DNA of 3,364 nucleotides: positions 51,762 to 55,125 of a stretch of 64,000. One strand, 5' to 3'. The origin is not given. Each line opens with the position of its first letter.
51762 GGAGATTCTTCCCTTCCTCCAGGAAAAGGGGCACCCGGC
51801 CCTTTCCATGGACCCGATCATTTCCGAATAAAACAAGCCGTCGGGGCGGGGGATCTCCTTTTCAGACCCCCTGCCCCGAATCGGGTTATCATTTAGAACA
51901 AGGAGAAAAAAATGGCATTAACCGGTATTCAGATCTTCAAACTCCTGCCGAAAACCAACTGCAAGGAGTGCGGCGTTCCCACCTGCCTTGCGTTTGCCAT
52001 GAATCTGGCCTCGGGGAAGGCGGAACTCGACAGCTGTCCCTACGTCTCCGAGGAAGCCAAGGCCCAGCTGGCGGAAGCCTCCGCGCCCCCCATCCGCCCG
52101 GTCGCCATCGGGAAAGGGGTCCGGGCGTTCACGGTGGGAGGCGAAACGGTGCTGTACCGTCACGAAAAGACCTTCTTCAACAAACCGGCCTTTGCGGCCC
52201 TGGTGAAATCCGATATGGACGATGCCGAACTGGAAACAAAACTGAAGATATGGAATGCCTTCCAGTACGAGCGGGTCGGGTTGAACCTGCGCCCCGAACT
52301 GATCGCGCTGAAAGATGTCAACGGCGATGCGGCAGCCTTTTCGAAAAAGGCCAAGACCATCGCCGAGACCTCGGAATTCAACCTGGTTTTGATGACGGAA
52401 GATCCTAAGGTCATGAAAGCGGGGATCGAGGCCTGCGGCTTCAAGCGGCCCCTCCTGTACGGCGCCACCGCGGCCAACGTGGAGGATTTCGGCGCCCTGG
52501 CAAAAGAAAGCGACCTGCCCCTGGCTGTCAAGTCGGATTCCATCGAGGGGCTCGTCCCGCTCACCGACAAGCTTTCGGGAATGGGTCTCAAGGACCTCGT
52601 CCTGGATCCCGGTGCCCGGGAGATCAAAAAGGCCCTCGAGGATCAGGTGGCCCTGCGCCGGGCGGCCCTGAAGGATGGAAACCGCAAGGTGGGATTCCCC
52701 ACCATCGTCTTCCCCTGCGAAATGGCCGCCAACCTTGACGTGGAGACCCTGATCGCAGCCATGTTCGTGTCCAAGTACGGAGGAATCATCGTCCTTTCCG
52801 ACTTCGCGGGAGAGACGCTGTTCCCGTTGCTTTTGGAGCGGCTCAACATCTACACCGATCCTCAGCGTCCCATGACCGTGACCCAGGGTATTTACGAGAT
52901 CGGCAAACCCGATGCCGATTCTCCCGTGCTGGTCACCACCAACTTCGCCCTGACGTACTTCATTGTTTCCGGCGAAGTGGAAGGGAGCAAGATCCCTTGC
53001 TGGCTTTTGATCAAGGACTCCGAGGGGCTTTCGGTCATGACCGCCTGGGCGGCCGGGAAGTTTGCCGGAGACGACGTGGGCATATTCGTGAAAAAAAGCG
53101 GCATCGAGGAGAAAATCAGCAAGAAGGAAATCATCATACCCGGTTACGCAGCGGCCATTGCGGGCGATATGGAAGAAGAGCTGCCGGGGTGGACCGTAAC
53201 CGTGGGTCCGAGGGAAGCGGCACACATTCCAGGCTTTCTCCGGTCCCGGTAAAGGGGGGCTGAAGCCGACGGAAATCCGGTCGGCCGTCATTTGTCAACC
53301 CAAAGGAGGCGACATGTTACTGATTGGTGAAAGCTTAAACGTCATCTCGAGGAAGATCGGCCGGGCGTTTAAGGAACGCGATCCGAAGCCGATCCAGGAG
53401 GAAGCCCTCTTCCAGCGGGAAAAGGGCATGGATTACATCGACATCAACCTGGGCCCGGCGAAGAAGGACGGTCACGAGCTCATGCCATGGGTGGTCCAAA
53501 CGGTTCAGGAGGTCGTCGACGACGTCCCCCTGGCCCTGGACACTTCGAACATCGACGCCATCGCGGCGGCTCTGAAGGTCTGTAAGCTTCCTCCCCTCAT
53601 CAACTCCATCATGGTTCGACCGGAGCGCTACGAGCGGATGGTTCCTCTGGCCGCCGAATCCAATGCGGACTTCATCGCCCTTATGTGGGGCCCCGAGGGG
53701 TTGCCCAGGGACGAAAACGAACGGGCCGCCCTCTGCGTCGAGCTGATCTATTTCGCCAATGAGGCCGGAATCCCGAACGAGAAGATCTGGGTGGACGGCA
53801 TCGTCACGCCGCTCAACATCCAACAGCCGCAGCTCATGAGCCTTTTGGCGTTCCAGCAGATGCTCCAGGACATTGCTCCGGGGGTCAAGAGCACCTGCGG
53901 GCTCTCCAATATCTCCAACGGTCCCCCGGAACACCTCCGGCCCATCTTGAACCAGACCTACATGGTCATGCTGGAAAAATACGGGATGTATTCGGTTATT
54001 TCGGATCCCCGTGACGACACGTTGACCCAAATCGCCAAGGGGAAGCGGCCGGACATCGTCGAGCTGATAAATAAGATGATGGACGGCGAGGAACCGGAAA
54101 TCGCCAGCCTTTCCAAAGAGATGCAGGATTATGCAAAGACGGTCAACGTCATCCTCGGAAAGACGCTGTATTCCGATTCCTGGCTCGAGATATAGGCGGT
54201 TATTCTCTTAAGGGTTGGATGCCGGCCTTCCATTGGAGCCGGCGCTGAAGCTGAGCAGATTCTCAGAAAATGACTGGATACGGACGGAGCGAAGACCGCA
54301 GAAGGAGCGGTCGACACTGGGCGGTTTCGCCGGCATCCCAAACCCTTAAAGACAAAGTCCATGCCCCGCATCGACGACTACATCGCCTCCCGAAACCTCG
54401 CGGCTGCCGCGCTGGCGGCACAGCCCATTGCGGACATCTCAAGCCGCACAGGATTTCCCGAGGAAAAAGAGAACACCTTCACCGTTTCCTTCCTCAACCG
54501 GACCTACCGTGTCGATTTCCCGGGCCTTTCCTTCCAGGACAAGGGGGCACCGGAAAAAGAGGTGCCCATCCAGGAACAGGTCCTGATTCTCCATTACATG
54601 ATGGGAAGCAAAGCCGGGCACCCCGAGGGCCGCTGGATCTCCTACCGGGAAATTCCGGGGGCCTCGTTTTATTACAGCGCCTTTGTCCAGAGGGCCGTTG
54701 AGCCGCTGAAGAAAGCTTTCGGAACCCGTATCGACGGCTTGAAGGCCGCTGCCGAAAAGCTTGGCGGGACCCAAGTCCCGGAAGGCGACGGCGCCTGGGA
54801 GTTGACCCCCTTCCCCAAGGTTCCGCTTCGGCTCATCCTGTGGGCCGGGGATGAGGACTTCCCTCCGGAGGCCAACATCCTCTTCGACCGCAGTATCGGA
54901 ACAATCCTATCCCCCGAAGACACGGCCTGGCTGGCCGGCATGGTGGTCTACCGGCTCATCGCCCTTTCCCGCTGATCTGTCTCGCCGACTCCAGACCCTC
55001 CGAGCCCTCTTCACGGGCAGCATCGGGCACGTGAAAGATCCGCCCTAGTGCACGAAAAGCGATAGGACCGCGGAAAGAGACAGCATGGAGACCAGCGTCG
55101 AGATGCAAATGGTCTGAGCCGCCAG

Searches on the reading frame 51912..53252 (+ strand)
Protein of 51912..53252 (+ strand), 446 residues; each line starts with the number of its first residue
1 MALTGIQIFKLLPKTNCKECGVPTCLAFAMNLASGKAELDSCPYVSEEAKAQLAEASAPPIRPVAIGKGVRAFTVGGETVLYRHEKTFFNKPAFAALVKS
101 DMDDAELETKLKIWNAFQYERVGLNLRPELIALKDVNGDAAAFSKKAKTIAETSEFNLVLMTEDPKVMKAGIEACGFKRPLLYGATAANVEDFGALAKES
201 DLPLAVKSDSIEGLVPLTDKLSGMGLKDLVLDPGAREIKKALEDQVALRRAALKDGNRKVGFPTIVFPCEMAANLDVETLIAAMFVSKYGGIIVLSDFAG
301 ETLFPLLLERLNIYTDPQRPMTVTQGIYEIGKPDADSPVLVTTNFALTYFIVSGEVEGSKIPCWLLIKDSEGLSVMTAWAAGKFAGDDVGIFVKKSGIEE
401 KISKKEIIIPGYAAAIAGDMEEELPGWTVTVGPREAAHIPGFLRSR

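Call 49: search_protein_families(library=pfam, proteins=[window:51912-53252:+], max_evalue=0.0001)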
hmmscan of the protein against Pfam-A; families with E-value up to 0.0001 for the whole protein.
window:51912-53252:+ (446 aa): 2 families
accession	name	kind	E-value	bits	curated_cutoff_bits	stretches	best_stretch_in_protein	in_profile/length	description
PF03599.22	CdhD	-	3.4e-93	312.9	24.8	1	64-442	2-386/387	CO dehydrogenase/acetyl-CoA synthase delta subunit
PF04060.18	FeS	-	6.8e-14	51.8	23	1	12-44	1-33/33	Putative Fe-S cluster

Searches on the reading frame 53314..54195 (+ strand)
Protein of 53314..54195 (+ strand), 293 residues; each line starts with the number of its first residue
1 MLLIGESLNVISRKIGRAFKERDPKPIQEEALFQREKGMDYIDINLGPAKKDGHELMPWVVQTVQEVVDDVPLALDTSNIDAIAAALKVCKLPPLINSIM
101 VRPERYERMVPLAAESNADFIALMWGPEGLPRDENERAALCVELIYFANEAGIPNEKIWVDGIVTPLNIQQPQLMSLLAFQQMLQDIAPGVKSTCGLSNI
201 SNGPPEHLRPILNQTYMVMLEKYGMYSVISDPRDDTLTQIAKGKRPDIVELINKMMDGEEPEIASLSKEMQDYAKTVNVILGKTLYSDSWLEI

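Call 49: search_protein_families(library=pfam, proteins=[window:53314-54195:+], max_evalue=0.0001)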
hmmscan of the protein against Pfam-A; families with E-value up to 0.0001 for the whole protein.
window:53314-54195:+ (293 aa): 1 family
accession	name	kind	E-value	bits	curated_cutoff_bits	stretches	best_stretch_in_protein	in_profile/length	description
PF00809.28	Pterin_bind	-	9e-13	48.9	25.5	1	8-201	4-208/244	Pterin binding enzyme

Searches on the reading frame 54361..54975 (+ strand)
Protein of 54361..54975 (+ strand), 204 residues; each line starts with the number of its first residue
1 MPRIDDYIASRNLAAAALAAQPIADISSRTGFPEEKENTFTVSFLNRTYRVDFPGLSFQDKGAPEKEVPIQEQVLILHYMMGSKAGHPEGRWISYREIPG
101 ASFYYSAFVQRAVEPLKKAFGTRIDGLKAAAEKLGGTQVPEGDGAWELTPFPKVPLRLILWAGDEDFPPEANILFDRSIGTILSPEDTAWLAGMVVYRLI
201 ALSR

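Call 49: search_protein_families(library=pfam, proteins=[window:54361-54975:+], max_evalue=0.0001)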
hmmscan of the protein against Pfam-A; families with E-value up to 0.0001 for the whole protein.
window:54361-54975:+ (204 aa): 1 family
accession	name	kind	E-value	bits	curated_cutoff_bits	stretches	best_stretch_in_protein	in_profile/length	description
PF12654.12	DUF3786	-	1.2e-58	198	27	1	24-197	3-175/176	Domain of unknown function (DUF3786)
